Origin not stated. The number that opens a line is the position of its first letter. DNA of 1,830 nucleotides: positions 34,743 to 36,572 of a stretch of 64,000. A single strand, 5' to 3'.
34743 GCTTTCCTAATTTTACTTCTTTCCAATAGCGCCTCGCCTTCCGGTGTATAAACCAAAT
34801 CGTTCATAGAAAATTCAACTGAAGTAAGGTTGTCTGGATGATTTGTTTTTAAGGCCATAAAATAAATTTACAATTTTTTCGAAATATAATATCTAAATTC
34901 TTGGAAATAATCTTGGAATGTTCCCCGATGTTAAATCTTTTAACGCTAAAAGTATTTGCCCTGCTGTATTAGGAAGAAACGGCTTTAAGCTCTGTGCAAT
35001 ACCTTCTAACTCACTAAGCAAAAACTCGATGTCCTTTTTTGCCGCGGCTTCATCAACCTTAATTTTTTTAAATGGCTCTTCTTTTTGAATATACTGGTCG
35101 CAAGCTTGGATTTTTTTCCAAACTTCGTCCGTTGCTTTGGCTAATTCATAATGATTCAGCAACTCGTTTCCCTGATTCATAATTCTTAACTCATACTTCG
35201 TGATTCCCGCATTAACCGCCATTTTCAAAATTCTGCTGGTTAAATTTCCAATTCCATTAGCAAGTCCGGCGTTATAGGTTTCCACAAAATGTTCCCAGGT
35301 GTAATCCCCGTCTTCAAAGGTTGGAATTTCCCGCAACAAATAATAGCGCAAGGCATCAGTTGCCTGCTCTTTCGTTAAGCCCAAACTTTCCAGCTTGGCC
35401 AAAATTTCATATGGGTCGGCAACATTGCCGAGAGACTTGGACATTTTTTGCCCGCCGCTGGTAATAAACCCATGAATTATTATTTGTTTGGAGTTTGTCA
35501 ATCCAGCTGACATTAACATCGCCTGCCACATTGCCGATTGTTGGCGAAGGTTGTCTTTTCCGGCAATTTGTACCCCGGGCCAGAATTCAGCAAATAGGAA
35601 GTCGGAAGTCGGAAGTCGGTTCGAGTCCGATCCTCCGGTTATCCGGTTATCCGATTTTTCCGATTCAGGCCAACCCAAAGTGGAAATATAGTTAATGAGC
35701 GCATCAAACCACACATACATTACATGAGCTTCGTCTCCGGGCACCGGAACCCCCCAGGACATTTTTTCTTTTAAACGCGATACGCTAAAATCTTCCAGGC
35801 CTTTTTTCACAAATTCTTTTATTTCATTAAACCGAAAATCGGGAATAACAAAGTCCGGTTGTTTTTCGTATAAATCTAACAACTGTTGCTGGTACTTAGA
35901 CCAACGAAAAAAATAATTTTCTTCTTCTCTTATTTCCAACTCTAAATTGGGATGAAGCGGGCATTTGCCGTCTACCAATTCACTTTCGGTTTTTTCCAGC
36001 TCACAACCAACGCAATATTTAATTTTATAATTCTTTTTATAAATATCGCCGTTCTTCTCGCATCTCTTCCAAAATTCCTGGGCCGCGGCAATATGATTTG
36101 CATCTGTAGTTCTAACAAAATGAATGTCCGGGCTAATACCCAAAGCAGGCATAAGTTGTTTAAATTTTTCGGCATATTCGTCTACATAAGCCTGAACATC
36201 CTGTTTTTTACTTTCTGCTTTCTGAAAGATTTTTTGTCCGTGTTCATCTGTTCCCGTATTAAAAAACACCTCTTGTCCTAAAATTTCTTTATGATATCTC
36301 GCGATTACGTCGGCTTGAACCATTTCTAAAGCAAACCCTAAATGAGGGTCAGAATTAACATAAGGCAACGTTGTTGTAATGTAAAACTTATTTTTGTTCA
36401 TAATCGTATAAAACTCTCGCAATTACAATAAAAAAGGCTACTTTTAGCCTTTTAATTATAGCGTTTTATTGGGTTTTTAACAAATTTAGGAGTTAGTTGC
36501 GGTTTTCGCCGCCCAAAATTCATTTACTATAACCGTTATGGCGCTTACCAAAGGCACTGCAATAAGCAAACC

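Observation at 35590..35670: In-frame insertion of tandem short repeats inside metG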

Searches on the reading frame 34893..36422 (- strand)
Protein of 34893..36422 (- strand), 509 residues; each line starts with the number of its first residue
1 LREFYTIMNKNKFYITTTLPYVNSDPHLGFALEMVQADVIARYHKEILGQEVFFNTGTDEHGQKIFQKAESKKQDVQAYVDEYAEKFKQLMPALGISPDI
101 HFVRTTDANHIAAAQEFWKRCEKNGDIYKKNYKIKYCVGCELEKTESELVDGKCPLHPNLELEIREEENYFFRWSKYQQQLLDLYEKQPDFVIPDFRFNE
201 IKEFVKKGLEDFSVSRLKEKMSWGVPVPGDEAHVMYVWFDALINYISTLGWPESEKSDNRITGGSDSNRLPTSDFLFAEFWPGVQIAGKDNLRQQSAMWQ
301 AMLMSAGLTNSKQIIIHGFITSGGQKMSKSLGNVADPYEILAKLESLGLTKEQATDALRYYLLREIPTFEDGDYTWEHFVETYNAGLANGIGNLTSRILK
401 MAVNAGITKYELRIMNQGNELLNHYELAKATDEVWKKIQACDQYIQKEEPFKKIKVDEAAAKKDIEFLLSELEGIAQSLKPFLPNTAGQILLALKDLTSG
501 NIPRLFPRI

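Call 10: find_homologous_proteins(query=window:34893-36422:-, max_evalue=1e-30)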
Query window:34893-36422:- (509 aa): 8000 proteins with E <= 1e-30 among 8000 candidates; the best 120 are listed.
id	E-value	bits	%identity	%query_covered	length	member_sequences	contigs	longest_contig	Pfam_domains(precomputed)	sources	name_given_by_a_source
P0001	0.0e+0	1158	100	99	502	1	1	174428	PF09334.18,PF01406.26,PF00133.29,PF19303.6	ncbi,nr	ncbi:MAG: methionine--tRNA ligase [Candidatus Doudnabacteria bacterium]|nr:methionine--tRNA ligase [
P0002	2.9e-295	997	86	99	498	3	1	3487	PF09334.18,PF01406.26,PF08264.20,PF00133.29,PF19303.6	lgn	-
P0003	3.9e-280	948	82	99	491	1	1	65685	PF09334.18,PF01406.26,PF08264.20,PF00133.29,PF19303.6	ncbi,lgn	-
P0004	1.8e-275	932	81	99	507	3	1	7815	PF09334.18,PF01406.26,PF00133.29,PF19303.6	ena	-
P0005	1.4e-264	896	77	98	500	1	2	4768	PF09334.18,PF01406.26,PF00133.29,PF19303.6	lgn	-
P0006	1.5e-263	893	80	98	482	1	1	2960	PF09334.18,PF01406.26,PF00133.29,PF19303.6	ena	-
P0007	1.0e-259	880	76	99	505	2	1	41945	PF09334.18,PF01406.26,PF00133.29,PF19303.6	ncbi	-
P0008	5.2e-250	848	74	98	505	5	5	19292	PF09334.18,PF01406.26,PF00133.29,PF19303.6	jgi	jgi:methionyl-tRNA synthetase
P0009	2.3e-248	843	74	99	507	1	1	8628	PF09334.18,PF01406.26,PF08264.20,PF00133.29,PF19303.6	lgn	-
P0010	1.1e-246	837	74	98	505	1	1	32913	PF09334.18,PF01406.26,PF00133.29,PF19303.6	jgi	jgi:methionyl-tRNA synthetase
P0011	3.9e-245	832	73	98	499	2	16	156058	PF09334.18,PF01406.26,PF00133.29,PF19303.6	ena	-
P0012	9.8e-245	831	74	98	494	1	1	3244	PF09334.18,PF01406.26,PF00133.29,PF19303.6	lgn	-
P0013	2.5e-243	826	74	98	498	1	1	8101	PF09334.18,PF01406.26,PF00133.29,PF19303.6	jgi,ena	-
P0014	4.3e-242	822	70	99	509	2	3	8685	PF09334.18,PF01406.26,PF00133.29,PF19303.6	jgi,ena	jgi:methionyl-tRNA synthetase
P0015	9.4e-242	821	73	98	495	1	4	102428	PF09334.18,PF01406.26,PF00133.29,PF19303.6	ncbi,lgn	-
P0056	1.8e-228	777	67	98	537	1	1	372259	PF09334.18,PF01406.26,PF00133.29,PF19303.6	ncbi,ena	-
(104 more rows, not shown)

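Call 17: find_related_loci(query=A1, collection=genome_contigs, flank=3000)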
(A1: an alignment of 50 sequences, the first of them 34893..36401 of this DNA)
Query A1 (502 aa) in genome_contigs; peptide patterns used: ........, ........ (x = any residue, [..] = any of these).
599 stretches matched a pattern (row limit reached: there are more); 588 encode a relative of the query (tblastn E <= 1e-3); the best 80 are kept; 80 distinct loci.
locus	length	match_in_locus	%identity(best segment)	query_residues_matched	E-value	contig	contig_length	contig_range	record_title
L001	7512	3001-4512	76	1-502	0e+0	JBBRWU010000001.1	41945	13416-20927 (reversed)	MAG: Candidatus Doudnabacteria bacterium isolate La4_metabat2.076 La4_metabat2.076_K_2620562_L_41945_cov_14.3359, whole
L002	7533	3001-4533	73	1-502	0e+0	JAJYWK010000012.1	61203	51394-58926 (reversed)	MAG: bacterium isolate FK3.bin112 NODE_845_length_61203_cov_2.903268, whole genome shotgun sequence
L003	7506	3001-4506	68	5-502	0e+0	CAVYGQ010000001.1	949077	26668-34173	MAG: Candidatus Doudnabacteria bacterium isolate MFD03726.bin.1.74 genome assembly, contig: contig_17402, whole genome s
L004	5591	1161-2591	70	6-502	0e+0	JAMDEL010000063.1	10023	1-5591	MAG: Patescibacteria group bacterium isolate FK_Sedi_B_Bin.102 NODE_28220_length_10023_cov_2.21079, whole genome shotgun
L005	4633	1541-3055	67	4-502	0e+0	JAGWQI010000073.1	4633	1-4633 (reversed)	MAG: Patescibacteria group bacterium isolate REEB3 contig-150_25159, whole genome shotgun sequence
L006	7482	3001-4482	69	4-502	0e+0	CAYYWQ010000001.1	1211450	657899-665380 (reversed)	MAG TPA_asm: uncultured Candidatus Saccharibacteria bacterium isolate SRP292972_co1_95 genome assembly, contig: NODE_2_l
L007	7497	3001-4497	69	4-502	0e+0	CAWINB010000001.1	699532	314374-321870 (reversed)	MAG: Candidatus Doudnabacteria bacterium isolate MFD04434.bin.1.36 genome assembly, contig: contig_24013, whole genome s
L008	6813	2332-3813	63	1-502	0e+0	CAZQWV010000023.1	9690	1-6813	MAG TPA_asm: uncultured Candidatus Saccharibacteria bacterium isolate SRP300315_co1_34 genome assembly, contig: NODE_297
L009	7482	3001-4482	63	1-502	0e+0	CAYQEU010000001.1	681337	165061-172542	MAG TPA_asm: uncultured Candidatus Saccharibacteria bacterium isolate SRP263991_co5_120 genome assembly, contig: NODE_4_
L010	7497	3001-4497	61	6-502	0e+0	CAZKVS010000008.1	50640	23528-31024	MAG TPA_asm: uncultured Candidatus Saccharibacteria bacterium isolate SRP286056_co2_73 genome assembly, contig: NODE_751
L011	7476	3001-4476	66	4-502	0e+0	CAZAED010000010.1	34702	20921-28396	MAG TPA_asm: uncultured Candidatus Saccharibacteria bacterium isolate SRP342105_co1_329 genome assembly, contig: NODE_15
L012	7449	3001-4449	60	1-501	0e+0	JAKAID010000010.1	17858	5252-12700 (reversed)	MAG: bacterium isolate WY3.bin161 NODE_5262_length_17858_cov_5.137330, whole genome shotgun sequence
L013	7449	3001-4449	62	1-502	0e+0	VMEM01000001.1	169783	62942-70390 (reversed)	MAG: Parcubacteria group bacterium LiPW_41 LiPW41_scaffold_57, whole genome shotgun sequence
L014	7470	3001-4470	61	1-502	0e+0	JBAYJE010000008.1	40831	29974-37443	MAG: Candidatus Paceibacterota bacterium isolate SO_2016_GW1_48 scaffold01805_OW334_2016, whole genome shotgun sequence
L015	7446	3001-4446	59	1-502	0e+0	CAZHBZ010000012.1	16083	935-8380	MAG TPA_asm: uncultured Candidatus Saccharibacteria bacterium isolate SRP278252_co2_848 genome assembly, contig: NODE_75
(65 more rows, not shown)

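Call 27: find_related_loci(query=window:34893-36401:-, collection=metagenome_contigs, flank=3000)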
Query window:34893-36401:- (502 aa) in metagenome_contigs; peptide patterns used: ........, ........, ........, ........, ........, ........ (x = any residue, [..] = any of these).
600 stretches matched a pattern (row limit reached: there are more); 581 encode a relative of the query (tblastn E <= 1e-3); the best 80 are kept; 80 distinct loci.
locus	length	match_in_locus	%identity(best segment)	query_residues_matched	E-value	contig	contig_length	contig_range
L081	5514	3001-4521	71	1-502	0e+0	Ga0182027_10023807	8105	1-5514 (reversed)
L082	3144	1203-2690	71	3-502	0e+0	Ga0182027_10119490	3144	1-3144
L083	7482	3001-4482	74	5-502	0e+0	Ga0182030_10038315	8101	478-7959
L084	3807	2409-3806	71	5-469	0e+0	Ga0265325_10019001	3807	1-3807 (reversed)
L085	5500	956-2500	62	4-502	0e+0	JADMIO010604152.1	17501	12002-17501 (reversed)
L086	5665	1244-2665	58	4-501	0e+0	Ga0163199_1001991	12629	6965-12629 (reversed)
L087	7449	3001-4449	58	1-502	0e+0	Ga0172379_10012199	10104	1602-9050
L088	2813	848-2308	58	5-502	0e+0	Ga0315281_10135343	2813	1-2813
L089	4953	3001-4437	58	1-501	0e+0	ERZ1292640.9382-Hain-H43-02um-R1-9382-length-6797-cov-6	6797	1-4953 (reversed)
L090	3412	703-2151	59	6-501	0e+0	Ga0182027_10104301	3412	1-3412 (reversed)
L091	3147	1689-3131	58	6-501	0e+0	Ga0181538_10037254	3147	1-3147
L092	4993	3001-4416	56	6-501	0e+0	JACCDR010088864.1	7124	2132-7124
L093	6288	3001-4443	56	6-501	0e+0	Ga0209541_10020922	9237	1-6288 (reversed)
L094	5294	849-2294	60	1-501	0e+0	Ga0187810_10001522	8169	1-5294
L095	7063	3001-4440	58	3-501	0e+0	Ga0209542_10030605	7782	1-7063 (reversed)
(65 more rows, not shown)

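Call 28: find_encoding_contigs(protein=P0005, flank=3000, max_places=1)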
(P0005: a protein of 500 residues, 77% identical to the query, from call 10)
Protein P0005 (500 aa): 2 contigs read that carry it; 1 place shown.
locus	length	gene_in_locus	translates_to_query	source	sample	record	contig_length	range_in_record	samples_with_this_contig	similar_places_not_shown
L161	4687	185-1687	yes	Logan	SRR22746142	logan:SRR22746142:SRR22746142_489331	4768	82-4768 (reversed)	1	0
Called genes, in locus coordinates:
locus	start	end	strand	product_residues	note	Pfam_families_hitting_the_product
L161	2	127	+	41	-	?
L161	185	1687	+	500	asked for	PF00133:tRNA-synt_1, PF01406:tRNA-synt_1e (weak), PF09334:tRNA-synt_1g, PF00133:tRNA-synt_1, PF19303:Anticodon_3 (weak)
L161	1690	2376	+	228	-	-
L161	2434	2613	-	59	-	-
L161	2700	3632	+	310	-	PF01026:TatD_DNase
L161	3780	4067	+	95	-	PF01541:GIY-YIG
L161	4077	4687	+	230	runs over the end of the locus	?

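Call 29: find_encoding_contigs(protein=P0056, flank=10000, max_places=1)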
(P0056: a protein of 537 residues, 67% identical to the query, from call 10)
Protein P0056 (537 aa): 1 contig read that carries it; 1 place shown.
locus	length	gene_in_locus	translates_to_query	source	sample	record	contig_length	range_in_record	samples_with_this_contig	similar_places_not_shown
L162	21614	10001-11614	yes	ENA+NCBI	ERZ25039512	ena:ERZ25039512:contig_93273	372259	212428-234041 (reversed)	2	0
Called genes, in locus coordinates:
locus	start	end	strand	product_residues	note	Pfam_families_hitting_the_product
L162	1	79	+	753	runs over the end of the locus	PF01138:RNase_PH, PF03725:RNase_PH_C, PF03726:PNPase (weak), PF01138:RNase_PH, PF00013:KH_1, PF00575:S1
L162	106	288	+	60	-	-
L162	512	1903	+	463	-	PF01702:TGT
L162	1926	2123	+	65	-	-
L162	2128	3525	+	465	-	PF00587:tRNA-synt_2b, PF03129:HGTP_anticodon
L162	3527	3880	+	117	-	-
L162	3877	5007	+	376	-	PF00557:Peptidase_M24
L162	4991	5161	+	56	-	-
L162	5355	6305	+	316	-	PF00675:Peptidase_M16, PF05193:Peptidase_M16_C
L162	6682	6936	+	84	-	PF21748:UPF0150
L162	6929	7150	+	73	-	PF07927:HicA_toxin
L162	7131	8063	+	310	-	PF01261:AP_endonuc_2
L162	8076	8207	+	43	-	-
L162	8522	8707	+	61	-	PF01594:AI-2E_transport (weak)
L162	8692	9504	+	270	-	PF01594:AI-2E_transport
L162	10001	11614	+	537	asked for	PF00133:tRNA-synt_1, PF01406:tRNA-synt_1e (faint), PF09334:tRNA-synt_1g, PF00133:tRNA-synt_1, PF19303:Anticodon_3 (weak)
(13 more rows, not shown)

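Call 30: find_encoding_contigs(protein=P0004, flank=3000, max_places=1)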
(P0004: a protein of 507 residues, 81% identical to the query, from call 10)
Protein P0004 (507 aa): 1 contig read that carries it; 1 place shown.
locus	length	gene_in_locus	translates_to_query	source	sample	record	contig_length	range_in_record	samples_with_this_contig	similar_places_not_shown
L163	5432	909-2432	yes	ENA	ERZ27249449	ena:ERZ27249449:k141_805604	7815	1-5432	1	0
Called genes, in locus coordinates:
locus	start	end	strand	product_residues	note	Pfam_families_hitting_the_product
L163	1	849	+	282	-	?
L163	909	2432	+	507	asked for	PF00133:tRNA-synt_1, PF01406:tRNA-synt_1e (weak), PF09334:tRNA-synt_1g, PF00133:tRNA-synt_1, PF19303:Anticodon_3 (weak)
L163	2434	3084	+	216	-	PF08241:Methyltransf_11 (faint)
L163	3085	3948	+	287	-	PF01026:TatD_DNase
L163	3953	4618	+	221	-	-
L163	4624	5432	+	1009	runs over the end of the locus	PF00133:tRNA-synt_1, PF01406:tRNA-synt_1e (faint), PF09334:tRNA-synt_1g, PF06821:Ser_hydrolase (weak), PF13603:tRNA-synt_1_2, PF00133:tRNA-synt_1, PF09334:tRNA-synt_1g (weak), PF08264:Anticodon_1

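Call 31: find_encoding_contigs(protein=P0002, flank=3000, max_places=1)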
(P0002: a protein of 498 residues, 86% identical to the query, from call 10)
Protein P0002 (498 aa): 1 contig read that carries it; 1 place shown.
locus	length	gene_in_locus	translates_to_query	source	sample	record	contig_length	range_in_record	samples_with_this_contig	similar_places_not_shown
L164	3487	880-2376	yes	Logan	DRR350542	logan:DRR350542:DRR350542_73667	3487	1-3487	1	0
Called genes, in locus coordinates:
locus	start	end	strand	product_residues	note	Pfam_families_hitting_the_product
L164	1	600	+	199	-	?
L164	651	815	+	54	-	-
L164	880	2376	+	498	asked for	PF00133:tRNA-synt_1, PF01406:tRNA-synt_1e (weak), PF09334:tRNA-synt_1g, PF00133:tRNA-synt_1, PF19303:Anticodon_3, PF08264:Anticodon_1 (faint)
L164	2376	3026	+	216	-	PF08241:Methyltransf_11 (faint), PF13649:Methyltransf_25 (faint)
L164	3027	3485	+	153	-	?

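Call 35: search_solved_structures(query=window:34893-36401:-, show_alignments=2, max_evalue=1e-20)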
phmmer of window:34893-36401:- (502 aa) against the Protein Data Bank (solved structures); distinct sequences matched with E-value up to 1e-20: 29.
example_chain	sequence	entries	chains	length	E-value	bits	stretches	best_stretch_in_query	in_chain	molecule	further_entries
2csx_A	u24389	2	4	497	2.6e-96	326.2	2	4-242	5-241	Methionyl-tRNA synthetase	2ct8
4dlp_A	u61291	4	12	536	4.6e-88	299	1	1-484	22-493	Aminoacyl-tRNA synthetase, class I:Aminoacyl-tRNA synthetase, class Ia:Methionyl-tRNA synt | Methionine--tRNA ligase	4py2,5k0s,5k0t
1a8h_A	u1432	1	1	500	8.9e-87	294.8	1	5-248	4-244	METHIONYL-TRNA SYNTHETASE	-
3vu8_A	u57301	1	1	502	9.1e-87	294.7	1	5-248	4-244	Methionine--tRNA ligase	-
1woy_A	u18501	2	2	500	3.1e-86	293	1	5-248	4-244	Methionyl-tRNA synthetase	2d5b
2d54_A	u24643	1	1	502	1.4e-85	290.8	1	5-248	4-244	Methionyl-tRNA synthetase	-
2x1l_A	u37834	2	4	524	5.8e-81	275.6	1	5-486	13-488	METHIONYL-TRNA SYNTHETASE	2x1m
5xet_C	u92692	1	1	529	7.4e-81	275.2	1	5-484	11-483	Methionine--tRNA ligase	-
5xgq_B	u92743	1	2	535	7.9e-81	275.2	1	5-484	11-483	Methionine-tRNA ligase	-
6ax8_A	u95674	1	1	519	8.8e-81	275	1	5-484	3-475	Methionine-tRNA ligase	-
4qrd_A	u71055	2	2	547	1.8e-76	260.8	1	1-480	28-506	Methionyl-tRNA synthetase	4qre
7wpi_A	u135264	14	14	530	2.7e-76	260.2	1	3-480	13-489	Methionine--tRNA ligase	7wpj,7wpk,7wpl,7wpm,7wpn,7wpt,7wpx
3kfl_A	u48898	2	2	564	5.8e-74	252.5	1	4-487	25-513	Methionyl-tRNA synthetase | Putative methionyl-tRNA synthetase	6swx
5nfh_A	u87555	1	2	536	2.4e-73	250.5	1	5-479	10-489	Methionyl-tRNA synthetase, putative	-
4eg1_A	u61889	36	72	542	2.5e-73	250.4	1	5-479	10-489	Methionyl-tRNA synthetase, putative | Methionyl-tRNA synthetase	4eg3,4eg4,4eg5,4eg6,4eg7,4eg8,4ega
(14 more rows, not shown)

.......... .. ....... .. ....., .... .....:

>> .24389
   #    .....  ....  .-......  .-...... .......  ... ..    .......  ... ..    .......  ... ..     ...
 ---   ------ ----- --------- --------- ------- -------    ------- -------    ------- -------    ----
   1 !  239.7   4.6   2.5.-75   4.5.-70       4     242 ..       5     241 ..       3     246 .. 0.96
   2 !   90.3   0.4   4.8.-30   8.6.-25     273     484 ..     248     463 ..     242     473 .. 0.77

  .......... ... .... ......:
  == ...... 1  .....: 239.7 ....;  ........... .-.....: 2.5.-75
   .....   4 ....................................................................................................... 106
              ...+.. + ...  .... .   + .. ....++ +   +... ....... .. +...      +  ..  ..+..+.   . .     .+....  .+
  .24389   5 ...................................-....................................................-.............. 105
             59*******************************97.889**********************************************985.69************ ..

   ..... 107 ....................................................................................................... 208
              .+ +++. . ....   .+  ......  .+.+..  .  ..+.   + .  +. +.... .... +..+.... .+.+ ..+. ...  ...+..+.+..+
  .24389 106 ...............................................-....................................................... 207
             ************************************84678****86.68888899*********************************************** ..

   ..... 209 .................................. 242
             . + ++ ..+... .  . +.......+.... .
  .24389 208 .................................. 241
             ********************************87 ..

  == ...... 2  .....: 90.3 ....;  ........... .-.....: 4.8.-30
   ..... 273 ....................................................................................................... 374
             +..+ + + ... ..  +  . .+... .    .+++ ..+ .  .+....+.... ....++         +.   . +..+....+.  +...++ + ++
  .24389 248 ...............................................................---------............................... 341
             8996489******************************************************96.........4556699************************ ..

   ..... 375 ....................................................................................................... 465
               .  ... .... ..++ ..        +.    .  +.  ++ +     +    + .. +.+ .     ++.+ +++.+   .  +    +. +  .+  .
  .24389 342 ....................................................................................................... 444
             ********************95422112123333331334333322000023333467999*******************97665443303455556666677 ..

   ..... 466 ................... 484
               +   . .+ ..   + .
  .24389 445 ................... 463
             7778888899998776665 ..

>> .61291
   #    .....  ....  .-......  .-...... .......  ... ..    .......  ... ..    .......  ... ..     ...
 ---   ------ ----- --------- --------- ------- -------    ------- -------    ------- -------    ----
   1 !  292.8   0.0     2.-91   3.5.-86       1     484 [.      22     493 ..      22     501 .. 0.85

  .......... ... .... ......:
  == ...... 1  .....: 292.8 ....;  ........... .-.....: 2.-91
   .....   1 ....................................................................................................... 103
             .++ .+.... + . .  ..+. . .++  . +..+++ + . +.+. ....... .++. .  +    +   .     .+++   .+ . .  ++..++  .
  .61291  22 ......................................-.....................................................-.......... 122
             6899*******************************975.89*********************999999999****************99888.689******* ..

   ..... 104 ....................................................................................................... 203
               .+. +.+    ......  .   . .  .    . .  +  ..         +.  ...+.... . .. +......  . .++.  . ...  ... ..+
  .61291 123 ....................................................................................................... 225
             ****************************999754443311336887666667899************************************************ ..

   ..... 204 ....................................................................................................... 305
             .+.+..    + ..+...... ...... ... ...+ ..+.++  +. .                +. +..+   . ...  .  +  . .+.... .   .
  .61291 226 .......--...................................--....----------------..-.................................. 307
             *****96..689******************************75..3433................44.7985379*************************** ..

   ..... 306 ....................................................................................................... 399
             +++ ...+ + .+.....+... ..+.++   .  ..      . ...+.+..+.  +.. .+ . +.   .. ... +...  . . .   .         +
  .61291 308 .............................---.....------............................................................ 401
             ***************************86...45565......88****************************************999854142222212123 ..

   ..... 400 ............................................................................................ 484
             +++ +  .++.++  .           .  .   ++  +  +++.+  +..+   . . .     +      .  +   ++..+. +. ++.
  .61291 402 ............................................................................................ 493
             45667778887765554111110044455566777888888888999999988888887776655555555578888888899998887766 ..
